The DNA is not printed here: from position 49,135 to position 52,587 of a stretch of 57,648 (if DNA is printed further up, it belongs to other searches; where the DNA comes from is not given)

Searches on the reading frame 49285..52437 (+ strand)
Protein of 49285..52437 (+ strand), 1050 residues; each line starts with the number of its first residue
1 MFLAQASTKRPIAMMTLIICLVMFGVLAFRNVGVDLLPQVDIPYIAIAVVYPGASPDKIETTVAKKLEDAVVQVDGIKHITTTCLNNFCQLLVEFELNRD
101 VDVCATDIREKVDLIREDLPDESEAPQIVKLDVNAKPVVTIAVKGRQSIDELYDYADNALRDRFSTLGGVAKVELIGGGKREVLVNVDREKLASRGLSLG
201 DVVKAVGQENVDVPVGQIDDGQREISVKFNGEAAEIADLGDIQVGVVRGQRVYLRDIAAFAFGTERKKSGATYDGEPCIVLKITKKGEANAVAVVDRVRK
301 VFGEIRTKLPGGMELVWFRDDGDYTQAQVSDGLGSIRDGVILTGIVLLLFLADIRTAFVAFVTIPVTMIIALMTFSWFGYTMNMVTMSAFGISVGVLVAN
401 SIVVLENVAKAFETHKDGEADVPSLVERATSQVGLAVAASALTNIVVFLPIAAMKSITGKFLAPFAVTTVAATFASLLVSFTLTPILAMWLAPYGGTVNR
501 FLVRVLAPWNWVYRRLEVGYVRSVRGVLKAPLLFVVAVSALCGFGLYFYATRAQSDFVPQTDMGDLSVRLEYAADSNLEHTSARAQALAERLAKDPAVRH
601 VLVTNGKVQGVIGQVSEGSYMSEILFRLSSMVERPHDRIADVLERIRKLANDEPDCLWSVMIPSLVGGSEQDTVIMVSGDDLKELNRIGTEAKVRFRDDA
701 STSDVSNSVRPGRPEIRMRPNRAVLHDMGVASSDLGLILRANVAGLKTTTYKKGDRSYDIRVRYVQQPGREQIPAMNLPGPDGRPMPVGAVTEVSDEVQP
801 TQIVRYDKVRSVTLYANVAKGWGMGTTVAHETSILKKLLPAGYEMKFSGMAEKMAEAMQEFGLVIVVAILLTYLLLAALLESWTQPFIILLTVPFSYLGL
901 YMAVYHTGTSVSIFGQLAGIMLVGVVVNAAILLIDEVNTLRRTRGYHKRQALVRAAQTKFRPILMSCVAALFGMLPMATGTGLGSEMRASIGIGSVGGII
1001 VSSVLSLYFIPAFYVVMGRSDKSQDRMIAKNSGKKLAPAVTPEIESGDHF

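Call 86: search_protein_families(library=pfam, proteins=[window:49285-52437:+], max_evalue=0.000001)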
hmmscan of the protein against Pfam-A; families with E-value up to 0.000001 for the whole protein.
window:49285-52437:+ (1050 aa): 1 family
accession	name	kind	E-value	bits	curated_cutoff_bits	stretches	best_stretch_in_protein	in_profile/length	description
PF00873.25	ACR_tran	-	3.1e-223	744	28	1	5-1017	3-1020/1021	AcrB/AcrD/AcrF family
